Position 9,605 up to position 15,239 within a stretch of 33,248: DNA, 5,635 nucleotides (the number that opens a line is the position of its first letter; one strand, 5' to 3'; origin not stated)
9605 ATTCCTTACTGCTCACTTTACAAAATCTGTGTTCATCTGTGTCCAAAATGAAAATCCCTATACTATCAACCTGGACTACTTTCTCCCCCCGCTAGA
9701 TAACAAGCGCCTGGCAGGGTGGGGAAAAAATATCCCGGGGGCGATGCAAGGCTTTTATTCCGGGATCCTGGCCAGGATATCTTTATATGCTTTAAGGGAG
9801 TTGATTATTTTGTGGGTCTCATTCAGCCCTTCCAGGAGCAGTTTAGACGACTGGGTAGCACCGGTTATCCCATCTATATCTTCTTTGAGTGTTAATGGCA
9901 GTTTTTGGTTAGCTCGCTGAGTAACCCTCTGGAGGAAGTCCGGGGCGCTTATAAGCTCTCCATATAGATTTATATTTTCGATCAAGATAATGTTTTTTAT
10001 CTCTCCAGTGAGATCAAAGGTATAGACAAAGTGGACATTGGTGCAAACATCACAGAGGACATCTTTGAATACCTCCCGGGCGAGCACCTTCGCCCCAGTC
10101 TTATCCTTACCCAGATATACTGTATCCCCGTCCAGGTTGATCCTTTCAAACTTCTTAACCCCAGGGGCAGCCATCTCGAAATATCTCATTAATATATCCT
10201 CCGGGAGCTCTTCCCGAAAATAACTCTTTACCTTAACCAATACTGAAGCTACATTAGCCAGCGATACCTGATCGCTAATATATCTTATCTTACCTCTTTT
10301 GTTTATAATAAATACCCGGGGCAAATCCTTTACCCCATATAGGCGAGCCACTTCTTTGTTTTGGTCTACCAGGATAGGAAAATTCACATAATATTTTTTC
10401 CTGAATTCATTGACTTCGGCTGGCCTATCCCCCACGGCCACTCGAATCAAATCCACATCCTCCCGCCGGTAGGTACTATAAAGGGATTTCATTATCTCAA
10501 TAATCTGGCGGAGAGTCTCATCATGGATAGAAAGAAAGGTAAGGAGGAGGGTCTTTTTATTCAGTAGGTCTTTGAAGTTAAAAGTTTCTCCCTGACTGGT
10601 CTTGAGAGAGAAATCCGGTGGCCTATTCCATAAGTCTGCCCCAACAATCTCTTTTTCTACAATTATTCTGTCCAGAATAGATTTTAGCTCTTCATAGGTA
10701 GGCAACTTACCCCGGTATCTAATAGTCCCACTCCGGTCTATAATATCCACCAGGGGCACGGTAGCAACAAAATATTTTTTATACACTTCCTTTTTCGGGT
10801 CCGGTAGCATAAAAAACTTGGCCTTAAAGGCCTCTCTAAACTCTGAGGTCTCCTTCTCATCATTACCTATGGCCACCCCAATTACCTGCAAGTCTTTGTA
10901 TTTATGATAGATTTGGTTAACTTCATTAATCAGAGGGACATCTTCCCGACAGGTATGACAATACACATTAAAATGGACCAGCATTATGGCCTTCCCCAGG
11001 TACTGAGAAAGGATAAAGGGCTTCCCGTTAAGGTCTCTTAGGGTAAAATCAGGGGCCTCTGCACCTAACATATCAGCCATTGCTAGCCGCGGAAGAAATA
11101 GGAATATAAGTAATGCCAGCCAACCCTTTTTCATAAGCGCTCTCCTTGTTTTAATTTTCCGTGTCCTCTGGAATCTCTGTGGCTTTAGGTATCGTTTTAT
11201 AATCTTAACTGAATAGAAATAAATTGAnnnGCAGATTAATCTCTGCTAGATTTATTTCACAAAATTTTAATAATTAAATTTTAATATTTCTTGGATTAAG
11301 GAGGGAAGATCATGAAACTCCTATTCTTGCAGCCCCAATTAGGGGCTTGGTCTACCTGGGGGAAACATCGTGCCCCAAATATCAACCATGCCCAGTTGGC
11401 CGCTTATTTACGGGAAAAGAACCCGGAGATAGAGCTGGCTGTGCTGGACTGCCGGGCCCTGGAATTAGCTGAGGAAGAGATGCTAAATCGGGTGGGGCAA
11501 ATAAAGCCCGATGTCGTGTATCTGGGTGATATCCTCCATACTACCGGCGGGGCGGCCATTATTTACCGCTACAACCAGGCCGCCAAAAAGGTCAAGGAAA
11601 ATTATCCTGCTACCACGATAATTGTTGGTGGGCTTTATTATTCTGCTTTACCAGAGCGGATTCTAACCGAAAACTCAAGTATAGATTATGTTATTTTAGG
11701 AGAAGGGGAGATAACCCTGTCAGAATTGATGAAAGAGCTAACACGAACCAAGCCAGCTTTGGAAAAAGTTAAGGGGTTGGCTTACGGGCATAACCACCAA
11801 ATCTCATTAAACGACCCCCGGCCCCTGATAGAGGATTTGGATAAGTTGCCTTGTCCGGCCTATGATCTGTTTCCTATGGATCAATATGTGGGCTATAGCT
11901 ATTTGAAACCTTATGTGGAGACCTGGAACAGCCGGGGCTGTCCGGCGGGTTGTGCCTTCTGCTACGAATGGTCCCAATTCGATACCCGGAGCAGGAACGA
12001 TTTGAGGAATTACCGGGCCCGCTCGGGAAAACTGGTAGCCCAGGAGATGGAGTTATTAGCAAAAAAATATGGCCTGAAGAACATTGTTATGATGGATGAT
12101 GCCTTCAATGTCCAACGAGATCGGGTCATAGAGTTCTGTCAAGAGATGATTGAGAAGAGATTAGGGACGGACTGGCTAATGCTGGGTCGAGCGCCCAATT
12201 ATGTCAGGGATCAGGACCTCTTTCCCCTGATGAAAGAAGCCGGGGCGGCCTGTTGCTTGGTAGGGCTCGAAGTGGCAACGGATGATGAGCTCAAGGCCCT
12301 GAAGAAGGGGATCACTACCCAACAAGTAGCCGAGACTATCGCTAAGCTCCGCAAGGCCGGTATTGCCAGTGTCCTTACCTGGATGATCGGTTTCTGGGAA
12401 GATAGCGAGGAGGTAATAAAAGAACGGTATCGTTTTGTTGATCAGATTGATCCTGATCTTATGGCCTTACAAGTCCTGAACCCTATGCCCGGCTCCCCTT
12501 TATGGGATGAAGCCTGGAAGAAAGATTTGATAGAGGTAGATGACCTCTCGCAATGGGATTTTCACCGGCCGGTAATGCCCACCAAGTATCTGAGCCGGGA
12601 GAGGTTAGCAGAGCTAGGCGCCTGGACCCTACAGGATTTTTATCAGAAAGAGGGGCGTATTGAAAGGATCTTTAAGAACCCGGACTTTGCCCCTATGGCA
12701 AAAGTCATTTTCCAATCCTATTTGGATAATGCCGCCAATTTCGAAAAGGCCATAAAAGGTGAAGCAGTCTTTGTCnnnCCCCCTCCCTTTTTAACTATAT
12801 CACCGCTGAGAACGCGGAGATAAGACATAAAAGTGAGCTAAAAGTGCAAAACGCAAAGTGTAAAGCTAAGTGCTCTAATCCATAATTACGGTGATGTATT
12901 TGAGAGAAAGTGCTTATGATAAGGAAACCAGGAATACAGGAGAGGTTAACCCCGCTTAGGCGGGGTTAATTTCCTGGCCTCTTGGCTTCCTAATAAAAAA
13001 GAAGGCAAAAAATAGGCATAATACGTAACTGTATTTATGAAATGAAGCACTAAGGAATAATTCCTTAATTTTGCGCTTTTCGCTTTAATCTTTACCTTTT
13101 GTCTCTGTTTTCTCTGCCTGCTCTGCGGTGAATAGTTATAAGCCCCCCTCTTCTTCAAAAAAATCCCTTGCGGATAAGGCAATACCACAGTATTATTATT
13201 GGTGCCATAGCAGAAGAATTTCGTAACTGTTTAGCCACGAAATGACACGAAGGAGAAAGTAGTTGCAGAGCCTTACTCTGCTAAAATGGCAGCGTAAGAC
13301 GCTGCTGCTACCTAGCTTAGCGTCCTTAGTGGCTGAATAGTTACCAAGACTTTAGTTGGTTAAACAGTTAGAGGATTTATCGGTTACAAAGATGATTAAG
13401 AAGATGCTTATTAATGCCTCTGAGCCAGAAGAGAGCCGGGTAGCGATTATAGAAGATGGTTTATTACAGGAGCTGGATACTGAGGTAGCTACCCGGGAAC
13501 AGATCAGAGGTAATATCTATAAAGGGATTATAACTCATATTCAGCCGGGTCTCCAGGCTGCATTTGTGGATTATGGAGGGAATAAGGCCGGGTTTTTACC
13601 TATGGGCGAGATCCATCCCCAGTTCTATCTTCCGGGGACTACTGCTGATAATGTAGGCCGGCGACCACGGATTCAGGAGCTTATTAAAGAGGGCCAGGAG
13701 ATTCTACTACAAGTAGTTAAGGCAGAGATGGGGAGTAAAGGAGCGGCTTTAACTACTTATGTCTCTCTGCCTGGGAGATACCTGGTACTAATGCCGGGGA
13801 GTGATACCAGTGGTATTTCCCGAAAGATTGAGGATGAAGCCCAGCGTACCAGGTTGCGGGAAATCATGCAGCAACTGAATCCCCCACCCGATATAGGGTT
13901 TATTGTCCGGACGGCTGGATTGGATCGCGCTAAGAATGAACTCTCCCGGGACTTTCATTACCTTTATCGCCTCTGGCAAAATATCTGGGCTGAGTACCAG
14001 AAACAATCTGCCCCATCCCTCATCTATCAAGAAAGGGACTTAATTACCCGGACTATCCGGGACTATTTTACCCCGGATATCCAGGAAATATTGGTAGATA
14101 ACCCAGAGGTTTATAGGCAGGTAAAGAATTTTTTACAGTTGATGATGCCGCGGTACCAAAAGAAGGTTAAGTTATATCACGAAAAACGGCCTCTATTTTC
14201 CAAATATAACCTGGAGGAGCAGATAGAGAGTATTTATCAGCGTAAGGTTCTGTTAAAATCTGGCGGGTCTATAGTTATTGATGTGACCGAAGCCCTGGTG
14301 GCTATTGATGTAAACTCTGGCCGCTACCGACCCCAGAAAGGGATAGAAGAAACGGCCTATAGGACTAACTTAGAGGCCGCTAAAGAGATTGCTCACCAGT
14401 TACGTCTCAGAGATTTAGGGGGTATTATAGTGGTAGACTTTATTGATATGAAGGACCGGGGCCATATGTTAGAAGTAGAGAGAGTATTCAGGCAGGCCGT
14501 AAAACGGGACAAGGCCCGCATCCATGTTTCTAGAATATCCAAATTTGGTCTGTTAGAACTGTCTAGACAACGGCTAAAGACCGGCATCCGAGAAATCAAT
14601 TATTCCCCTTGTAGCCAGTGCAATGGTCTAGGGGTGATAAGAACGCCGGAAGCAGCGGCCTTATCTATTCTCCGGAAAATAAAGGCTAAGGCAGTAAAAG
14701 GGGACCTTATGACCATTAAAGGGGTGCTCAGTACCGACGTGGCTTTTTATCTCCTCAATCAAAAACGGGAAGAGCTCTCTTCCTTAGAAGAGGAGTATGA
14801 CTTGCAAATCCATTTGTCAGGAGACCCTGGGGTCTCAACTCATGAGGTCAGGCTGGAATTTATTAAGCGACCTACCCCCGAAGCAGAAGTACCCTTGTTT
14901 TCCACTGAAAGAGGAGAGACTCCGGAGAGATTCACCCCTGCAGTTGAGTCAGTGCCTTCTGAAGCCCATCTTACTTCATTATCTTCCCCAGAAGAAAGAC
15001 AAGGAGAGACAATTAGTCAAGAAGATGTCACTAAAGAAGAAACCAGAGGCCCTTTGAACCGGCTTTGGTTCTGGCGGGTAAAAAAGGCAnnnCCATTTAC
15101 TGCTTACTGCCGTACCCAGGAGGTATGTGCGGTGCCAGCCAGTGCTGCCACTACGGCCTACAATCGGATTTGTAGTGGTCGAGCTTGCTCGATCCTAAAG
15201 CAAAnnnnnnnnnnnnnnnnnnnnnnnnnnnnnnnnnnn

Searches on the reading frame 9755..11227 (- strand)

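Call 13: search_protein_families(library=pfam, proteins=[window:9755-11227:-], max_evalue=0.001)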
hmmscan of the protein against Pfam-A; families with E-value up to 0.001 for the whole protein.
window:9755-11227:- (490 aa): 6 families
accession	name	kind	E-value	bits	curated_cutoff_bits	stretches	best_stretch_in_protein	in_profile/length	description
PF00578.27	AhpC-TSA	-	3.9e-38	130.6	26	2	204-317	6-124/124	AhpC/TSA family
PF08534.16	Redoxin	-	3.7e-32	111.6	26.6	2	204-321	7-135/148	Redoxin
PF13905.12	Thioredoxin_8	-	2.3e-19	70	27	2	225-314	2-94/94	Thioredoxin-like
PF13911.12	AhpC-TSA_2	-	1.3e-08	35.6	27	1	248-325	4-56/114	AhpC/TSA antioxidant enzyme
PF13098.12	Thioredoxin_2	-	5.5e-05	23.9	27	0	223-314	4-87/104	Thioredoxin-like domain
PF00255.25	GSHPx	-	6.3e-05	23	27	0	60-118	3-59/108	Glutathione peroxidase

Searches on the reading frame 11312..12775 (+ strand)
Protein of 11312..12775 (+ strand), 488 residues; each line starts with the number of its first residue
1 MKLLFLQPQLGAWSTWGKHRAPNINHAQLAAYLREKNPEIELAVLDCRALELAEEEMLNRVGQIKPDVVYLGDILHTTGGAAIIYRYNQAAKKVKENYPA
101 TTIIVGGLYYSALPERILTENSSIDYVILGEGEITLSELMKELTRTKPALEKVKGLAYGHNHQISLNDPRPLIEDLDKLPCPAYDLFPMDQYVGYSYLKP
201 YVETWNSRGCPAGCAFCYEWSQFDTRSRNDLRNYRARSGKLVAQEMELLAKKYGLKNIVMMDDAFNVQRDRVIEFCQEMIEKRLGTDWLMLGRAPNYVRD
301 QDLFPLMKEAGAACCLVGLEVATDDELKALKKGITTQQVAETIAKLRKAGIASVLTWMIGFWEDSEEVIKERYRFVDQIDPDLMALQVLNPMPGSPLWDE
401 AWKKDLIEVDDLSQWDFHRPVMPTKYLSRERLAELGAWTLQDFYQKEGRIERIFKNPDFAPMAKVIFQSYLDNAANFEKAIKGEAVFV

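Call 13: search_protein_families(library=pfam, proteins=[window:11312-12775:+], max_evalue=0.001)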
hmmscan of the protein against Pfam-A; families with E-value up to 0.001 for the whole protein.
window:11312-12775:+ (488 aa): 2 families
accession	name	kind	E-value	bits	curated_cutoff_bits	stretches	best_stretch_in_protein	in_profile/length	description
PF04055.27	Radical_SAM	-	5e-17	63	29.5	1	207-370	4-160/166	Radical SAM superfamily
PF02310.24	B12-binding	-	8.6e-12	45.4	32.1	1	21-139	12-120/121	B12 binding domain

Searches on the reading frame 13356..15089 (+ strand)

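Call 9: search_protein_families(library=pfam, proteins=[window:13356-15089:+], max_evalue=0.01)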
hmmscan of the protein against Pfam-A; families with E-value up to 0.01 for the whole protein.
window:13356-15089:+ (578 aa): 3 families
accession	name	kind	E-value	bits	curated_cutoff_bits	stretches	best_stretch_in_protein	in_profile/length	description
PF10150.14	RNase_E_G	-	1.7e-107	359.3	25.5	1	137-406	1-269/270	Ribonuclease E/G family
PF20833.2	RNase_E_G_Thio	-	1.8e-23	82.9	26.8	1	418-501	1-84/86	RNase E/G, Thioredoxin-like domain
PF00575.29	S1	-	2.6e-06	28.2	22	1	51-133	4-72/74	S1 RNA binding domain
